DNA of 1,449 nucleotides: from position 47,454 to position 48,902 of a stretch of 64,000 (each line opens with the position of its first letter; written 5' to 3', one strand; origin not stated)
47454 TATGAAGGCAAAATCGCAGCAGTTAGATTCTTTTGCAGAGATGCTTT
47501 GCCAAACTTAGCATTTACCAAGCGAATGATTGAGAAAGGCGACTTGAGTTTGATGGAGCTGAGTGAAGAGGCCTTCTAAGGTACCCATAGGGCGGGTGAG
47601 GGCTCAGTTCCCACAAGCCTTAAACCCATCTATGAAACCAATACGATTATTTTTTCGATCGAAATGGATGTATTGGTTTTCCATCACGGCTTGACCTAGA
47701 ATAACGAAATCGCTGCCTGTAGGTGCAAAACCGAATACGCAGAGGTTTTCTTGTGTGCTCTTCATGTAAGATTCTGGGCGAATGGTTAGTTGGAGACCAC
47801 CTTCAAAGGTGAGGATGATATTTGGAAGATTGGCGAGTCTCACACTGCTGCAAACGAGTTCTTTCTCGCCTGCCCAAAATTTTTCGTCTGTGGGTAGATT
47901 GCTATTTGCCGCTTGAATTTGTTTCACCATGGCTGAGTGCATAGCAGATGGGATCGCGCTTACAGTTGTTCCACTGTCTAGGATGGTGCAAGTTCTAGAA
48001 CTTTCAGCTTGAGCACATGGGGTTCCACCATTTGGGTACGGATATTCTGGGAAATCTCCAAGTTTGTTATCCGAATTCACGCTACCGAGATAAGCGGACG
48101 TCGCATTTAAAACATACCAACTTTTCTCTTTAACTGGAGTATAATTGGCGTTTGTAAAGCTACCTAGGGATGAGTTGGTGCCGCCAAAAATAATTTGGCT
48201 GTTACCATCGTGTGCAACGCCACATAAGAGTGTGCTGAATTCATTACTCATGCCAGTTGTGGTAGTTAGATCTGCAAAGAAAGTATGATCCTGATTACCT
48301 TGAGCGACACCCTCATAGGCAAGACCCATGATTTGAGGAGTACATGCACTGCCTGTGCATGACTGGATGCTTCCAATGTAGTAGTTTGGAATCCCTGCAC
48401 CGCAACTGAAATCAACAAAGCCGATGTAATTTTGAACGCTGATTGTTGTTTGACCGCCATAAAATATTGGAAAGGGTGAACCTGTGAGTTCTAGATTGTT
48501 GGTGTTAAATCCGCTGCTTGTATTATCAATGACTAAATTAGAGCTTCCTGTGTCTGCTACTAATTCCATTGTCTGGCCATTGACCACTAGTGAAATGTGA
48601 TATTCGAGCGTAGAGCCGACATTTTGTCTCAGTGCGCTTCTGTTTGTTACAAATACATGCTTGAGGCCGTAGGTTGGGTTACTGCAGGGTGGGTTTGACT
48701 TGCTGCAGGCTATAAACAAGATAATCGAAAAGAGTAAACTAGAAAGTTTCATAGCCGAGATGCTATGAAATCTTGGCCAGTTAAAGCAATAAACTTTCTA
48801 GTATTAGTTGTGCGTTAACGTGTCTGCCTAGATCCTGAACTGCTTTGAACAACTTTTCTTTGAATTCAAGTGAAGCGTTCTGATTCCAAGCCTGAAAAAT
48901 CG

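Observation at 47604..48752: Bacterial pepsin-like (A1) aspartic protease lipoprotein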

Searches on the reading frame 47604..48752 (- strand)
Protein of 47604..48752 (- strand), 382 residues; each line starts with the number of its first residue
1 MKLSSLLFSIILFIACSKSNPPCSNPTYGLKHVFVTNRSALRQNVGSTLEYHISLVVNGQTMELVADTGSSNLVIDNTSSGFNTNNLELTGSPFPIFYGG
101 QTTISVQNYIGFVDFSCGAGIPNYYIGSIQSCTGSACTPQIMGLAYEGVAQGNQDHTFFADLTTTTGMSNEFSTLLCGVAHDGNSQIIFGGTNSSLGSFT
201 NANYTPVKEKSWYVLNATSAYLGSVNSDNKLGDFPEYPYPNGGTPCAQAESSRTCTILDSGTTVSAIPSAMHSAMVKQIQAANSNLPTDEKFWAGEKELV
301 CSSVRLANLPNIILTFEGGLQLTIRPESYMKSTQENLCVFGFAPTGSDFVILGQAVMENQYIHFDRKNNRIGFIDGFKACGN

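Call 3: search_protein_families(library=pfam, proteins=[window:47604-48752:-], max_evalue=1)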
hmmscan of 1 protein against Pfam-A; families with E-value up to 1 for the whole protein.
window:47604-48752:- (382 aa): 4 families
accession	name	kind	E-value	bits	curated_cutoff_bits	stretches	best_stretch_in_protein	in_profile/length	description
PF00026.29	Asp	-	2.8e-26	93.1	19.9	1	53-373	6-312/315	Eukaryotic aspartyl protease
PF14541.11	TAXi_C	-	1.3e-11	45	23.9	1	250-373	27-159/161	Xylanase inhibitor C-terminal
PF13650.11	Asp_protease_2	-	0.002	19.2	24.3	1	54-77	2-25/90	Aspartyl protease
PF13975.11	gag-asp_proteas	-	0.012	16.6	28.2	0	55-76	3-24/92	gag-polyprotein putative aspartyl protease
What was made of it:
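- On MEROPS A1 / Pfam PF00026 (pepsin family): PF00026 scores 93.1 bits against a cutoff of 19.9, E=2.8e-26, covering residues 53-373 and profile positions 6-312 of 315 (call 3).
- Family and fold: PF00026 at full length, E=2.8e-26, with retropepsin families below threshold (call 3). The C-lobe also matches Pfam TAXi_C (E=1.3e-11, call 3).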

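Call 4: search_protein_families(library=ncbifam, proteins=[window:47604-48752:-], max_evalue=1)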
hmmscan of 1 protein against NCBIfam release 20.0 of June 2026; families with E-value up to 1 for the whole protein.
window:47604-48752:- (382 aa): 1 family
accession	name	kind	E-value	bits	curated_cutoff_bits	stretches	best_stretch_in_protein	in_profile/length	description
TIGR02281.1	clan_AA_DTGA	subfamily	0.032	14.4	57.95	1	50-88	11-52/121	TIGR02281 family clan AA aspartic protease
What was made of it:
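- Closest known: Bacterial retropepsin-like. Different: Retropepsin-type Pfam and NCBIfam models hit only the 22-39 residues around the first DTG, below their thresholds (calls 3, 4).
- Tried and rejected: NCBIfam has no model for this protein; the only hit was a sub-threshold retropepsin-type match (call 4).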

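Call 5: search_solved_structures(query=window:47604-48752:-, max_evalue=0.1, show_alignments=2)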
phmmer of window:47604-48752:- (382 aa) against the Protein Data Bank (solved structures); distinct sequences matched with E-value up to 0.1: 100 (the best 60 are shown).
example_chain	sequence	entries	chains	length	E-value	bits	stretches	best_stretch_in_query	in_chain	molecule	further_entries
4b1c_A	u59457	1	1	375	4.7e-17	65.4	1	140-374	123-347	BETA-SECRETASE 1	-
2of0_A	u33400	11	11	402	3.7e-16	62.4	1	140-374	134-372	Beta-secretase 1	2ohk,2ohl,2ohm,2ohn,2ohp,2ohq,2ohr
1w50_A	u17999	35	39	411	4e-16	62.3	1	140-374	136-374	BETA-SECRETASE 1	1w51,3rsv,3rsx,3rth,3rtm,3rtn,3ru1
3ckp_A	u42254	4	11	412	4.1e-16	62.3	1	140-374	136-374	Beta-secretase 1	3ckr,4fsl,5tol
1ym2_A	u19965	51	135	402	5.1e-16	62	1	140-374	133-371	Beta-secretase 1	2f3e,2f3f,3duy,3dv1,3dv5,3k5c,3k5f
1tqf_A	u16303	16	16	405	5.5e-16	61.9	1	140-374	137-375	Beta-secretase 1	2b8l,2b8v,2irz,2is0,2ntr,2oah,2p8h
1ym4_A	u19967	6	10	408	5.5e-16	61.9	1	140-374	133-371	Beta-secretase 1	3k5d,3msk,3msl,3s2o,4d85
2zjn_A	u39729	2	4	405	5.6e-16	61.8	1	140-374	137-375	Beta-secretase 1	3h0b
3ixk_A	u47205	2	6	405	5.6e-16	61.8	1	140-374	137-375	Beta-secretase 1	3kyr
2qk5_A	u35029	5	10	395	5.6e-16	61.8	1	140-374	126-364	Beta-secretase 1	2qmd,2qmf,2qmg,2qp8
3dm6_A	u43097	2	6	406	5.7e-16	61.8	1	140-374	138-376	Beta-secretase 1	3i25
2zjk_A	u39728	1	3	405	5.7e-16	61.8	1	140-374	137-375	Beta-secretase 1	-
2qzl_A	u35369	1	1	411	5.8e-16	61.8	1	140-374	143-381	Beta-secretase 1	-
3qi1_A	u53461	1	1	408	5.8e-16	61.8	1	140-374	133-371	Beta-secretase 1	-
3kmx_A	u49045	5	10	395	5.8e-16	61.8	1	140-374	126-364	Beta-secretase 1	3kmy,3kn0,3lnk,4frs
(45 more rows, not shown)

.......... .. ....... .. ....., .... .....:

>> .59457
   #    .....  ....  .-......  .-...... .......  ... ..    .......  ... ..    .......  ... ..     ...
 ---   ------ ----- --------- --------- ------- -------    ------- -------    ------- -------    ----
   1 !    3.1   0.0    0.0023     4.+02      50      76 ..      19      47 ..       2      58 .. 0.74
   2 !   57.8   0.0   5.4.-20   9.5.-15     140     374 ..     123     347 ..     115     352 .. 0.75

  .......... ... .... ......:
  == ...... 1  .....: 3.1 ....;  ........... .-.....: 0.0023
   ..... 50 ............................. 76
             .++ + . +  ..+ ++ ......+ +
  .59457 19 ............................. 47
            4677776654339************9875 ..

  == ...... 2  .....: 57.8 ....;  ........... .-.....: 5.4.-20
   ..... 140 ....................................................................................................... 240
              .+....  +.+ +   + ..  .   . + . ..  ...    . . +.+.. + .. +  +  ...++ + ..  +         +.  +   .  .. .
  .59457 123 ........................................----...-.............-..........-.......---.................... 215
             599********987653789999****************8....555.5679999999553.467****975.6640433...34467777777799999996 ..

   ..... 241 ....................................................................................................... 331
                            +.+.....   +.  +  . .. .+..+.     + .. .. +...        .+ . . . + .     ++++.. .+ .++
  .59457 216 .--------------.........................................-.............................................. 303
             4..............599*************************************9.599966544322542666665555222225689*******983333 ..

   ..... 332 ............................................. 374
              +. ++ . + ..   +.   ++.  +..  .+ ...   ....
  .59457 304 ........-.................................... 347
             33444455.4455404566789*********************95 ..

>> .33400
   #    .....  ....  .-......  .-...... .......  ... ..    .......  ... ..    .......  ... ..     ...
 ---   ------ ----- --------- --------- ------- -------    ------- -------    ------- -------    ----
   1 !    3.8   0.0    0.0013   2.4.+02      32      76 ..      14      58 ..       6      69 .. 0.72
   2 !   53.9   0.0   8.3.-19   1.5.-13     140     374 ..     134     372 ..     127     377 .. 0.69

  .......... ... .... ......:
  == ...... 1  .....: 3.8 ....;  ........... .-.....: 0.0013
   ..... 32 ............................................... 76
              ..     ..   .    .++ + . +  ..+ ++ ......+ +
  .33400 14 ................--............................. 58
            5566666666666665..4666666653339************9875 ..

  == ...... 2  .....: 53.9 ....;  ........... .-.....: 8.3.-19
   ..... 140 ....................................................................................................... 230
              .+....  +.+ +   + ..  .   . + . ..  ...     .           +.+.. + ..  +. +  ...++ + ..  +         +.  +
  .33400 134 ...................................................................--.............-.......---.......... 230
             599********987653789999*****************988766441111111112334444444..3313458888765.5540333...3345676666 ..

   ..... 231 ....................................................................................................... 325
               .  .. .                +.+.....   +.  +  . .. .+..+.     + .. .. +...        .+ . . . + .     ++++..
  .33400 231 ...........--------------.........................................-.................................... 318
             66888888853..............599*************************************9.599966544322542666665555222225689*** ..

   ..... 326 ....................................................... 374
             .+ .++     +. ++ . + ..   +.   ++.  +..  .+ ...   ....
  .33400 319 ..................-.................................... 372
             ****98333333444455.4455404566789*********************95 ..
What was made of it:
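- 48603..48704 (-): Short N-terminal tether and first strand (residues 17-50), containing Cys23. It is too short to hold a pepsinogen-type prosegment. Residues 32-50 align with the mature N-terminus of BACE1 (call 5).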

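Call 6: find_homologous_proteins(query=window:47604-48752:-, max_evalue=0.001)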
Query window:47604-48752:- (382 aa): 2 proteins with E <= 0.001 among 1829 candidates.
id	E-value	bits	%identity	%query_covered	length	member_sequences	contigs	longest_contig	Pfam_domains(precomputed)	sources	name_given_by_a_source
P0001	4.5e-214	729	100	84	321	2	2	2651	PF14541.12,PF00026.29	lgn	-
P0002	3.0e-65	239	39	99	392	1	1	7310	PF14541.12,PF00026.29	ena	-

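Call 9: find_encoding_contigs(protein=P0002, flank=8000)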
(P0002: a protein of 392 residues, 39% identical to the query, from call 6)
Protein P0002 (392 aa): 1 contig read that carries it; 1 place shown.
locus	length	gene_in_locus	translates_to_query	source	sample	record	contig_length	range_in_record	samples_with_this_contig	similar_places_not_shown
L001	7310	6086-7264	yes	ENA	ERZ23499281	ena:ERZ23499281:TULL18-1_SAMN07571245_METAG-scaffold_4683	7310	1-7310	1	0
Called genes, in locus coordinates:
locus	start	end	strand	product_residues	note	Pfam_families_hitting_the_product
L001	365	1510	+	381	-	PF13776:DUF4172, PF02661:Fic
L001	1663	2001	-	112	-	-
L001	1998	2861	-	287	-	PF04350:PilO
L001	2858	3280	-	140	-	-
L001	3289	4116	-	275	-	PF06750:A24_N_bact, PF01478:Peptidase_A24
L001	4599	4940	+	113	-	-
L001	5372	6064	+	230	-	PF13177:DNA_pol3_delta2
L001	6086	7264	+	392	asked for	PF00026:Asp, PF14541:TAXi_C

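Call 12: find_related_loci(query=A1, collection=genome_contigs, flank=8000)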
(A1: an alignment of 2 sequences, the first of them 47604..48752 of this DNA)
Query A1 (382 aa) in genome_contigs; peptide patterns used: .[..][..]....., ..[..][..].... (x = any residue, [..] = any of these).
38 stretches matched a pattern, but none encodes a relative of the query by tblastn (E <= 1e-3).
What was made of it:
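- Tried and rejected: Genome scan with the two-sequence alignment A1 found no relatives (call 12).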

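Call 19: search_protein_representatives(alignment_id=A1)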
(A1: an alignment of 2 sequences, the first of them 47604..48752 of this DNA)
Query: 2 sequences, 409 profile positions. Proteins with E-value up to 0.001 (for the whole library): 912; up to 1e-10: 155; up to 1e-30: 29. The best 150 are listed.
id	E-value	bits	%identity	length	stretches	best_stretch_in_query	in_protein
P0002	1.3e-228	775.3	-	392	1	1-409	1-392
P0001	1.5e-183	626.9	-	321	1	70-409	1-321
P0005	1.3e-57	212.1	-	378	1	1-409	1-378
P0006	3.0e-56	207.6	-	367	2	6-237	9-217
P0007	2.1e-55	204.8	-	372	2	4-246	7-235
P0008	6.5e-52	193.3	-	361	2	1-244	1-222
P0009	3.8e-51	190.8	-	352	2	1-236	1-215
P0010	7.0e-48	180.0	-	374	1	6-409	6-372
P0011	2.3e-41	158.6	-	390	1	44-408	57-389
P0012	3.5e-41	158.0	-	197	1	217-409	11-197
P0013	6.7e-40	153.8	-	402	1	3-402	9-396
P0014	7.4e-40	153.6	-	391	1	58-407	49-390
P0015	9.2e-40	153.3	-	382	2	274-408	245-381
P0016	8.2e-39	150.2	-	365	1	3-408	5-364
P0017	3.4e-38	148.1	-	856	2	20-403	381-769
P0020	4.2e-37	144.6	-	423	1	54-407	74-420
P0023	2.7e-34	135.3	-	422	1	9-407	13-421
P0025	5.2e-34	134.4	-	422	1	56-407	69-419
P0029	1.8e-32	129.3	-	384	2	270-401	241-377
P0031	8.4e-31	123.8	-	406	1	56-408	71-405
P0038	4.4e-27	111.5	-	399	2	8-239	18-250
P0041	5.5e-26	107.9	-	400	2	7-221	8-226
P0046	3.3e-22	95.5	-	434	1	90-407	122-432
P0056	3.3e-20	88.9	-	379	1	49-407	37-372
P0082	5.0e-16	75.1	-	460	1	56-407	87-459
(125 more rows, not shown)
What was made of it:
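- Tried and rejected: The exhaustive HMMER search was needed to see the family (call 19).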

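Call 22: list_cluster_members(proteins=[P0005, P0006, P0007, P0008, P0009, P0010, P0011, P0013, P0015, P0016])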
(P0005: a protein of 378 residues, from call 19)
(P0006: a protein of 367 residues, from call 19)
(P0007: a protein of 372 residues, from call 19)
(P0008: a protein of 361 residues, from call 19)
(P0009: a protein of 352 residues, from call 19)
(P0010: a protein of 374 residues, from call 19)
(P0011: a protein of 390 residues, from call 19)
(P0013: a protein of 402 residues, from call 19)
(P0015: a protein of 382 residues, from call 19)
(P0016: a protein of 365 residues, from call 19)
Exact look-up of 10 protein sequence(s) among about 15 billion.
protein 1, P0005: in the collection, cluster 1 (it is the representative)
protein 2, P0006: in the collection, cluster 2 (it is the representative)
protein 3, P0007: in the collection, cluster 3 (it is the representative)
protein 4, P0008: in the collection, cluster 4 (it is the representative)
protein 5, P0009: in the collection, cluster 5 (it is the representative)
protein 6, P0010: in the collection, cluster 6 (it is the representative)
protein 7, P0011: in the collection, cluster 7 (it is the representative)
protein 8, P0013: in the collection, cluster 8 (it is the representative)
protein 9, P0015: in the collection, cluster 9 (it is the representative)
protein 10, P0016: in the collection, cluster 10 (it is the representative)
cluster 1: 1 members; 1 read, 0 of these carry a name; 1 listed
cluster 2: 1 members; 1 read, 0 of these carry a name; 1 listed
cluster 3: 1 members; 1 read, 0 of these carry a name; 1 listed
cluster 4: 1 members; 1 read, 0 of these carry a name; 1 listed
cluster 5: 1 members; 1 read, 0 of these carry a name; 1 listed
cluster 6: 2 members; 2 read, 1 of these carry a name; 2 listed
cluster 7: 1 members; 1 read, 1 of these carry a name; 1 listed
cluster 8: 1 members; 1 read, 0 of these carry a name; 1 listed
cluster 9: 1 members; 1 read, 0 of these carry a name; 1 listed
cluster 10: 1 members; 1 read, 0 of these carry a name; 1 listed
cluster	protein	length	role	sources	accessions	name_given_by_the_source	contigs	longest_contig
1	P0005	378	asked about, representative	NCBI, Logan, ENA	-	-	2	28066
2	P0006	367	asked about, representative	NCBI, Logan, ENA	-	-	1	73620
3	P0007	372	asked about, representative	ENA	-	-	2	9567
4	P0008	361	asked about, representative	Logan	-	-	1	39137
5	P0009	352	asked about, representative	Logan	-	-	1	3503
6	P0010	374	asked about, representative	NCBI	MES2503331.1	MAG: pepsin-like aspartyl protease [Myxococcota bacterium]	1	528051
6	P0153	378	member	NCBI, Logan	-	-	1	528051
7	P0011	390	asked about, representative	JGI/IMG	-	hypothetical protein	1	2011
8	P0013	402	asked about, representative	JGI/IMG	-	-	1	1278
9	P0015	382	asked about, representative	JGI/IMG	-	-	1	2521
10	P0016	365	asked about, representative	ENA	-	-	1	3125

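Call 27: find_related_loci(query=A3, collection=genome_contigs, flank=8000)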
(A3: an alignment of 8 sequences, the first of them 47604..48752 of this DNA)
Query A3 (382 aa) in genome_contigs; peptide patterns used: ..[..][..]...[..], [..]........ (x = any residue, [..] = any of these).
47 stretches matched a pattern; 6 encode a relative of the query (tblastn E <= 1e-3); 6 distinct loci.
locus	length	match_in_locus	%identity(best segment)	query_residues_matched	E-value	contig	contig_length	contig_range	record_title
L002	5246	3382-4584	38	1-382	6e-67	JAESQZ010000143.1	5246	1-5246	MAG: Deltaproteobacteria bacterium isolate NORP243 CoAssembly_2285552, whole genome shotgun sequence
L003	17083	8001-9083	37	3-380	7e-57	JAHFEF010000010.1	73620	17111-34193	MAG: Myxococcales bacterium isolate nzgw262 NODE_416_length_73621_cov_3.870204, whole genome shotgun sequence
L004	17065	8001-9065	36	21-382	8e-50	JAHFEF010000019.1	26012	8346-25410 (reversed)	MAG: Myxococcales bacterium isolate nzgw262 NODE_2346_length_26013_cov_4.622277, whole genome shotgun sequence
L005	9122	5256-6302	36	1-373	3e-45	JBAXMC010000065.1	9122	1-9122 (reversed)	MAG: Myxococcaceae bacterium isolate ELA443 MAG443_65, whole genome shotgun sequence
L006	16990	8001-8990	30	50-373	2e-27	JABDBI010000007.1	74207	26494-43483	MAG: Methanobacteriota archaeon isolate BWMinControl_Nextera66_MAG8 3300020758.a:Ga0207042_1008, whole genome shotgun se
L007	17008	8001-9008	32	50-381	2e-34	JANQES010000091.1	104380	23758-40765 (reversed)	MAG: Rhodothermales bacterium isolate PL23a_bin.4 k99_3081907, whole genome shotgun sequence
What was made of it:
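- Tried and rejected: The 8-sequence close-clade alignment A3 worked (call 27).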

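Call 31: find_homologous_proteins(query=A2, max_evalue=1e-10)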
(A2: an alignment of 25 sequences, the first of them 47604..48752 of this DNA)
Query A2 (25 sequences) (382 aa, profile of the alignment): 14 proteins with E <= 1e-10 among 5934 candidates.
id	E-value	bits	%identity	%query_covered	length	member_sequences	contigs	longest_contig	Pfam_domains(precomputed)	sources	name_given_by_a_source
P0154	3.5e-113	397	32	87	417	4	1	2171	PF14541.12,PF00026.29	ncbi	-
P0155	9.2e-110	385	34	85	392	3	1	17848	PF14541.12,PF00026.29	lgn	-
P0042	1.9e-104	368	25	87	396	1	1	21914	PF00026.29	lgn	-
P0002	6.2e-100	353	39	99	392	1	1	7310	PF14541.12,PF00026.29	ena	-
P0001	3.3e-90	321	100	84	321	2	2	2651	PF14541.12,PF00026.29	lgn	-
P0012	2.3e-46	177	40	47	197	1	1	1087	PF14541.12,PF00026.29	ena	-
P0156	1.7e-24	105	42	7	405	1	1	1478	PF13650.12,PF14543.12,PF00026.29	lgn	-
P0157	1.5e-19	88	46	7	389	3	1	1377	PF14543.12,PF00026.29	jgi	jgi:cathepsin E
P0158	2.1e-19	88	21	82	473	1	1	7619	PF14543.12,PF00026.29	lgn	-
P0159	1.3e-18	85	22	61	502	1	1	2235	PF14543.12,PF00026.29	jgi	-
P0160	1.5e-15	75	30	12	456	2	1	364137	PF14543.12,PF00026.29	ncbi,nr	ncbi:aspartic peptidase A1 [Mycena rebaudengoi]|nr:aspartic peptidase A1 [Mycena rebaudengoi]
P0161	1.3e-13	69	26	41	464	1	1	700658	PF14543.12,PF00026.29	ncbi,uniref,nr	ncbi:hypothetical protein K443DRAFT_671105 [Laccaria amethystina LaAM-08-1]|uniref:Peptidase A1 doma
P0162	2.8e-13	68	42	6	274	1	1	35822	PF00026.29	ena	-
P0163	3.5e-12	64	25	31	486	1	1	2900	PF14541.12,PF14543.12,PF00026.29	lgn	-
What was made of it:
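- Tried and rejected: Word-index homology searches with the single protein and with A2 returned only 2 and 14 hits (calls 6, 31).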
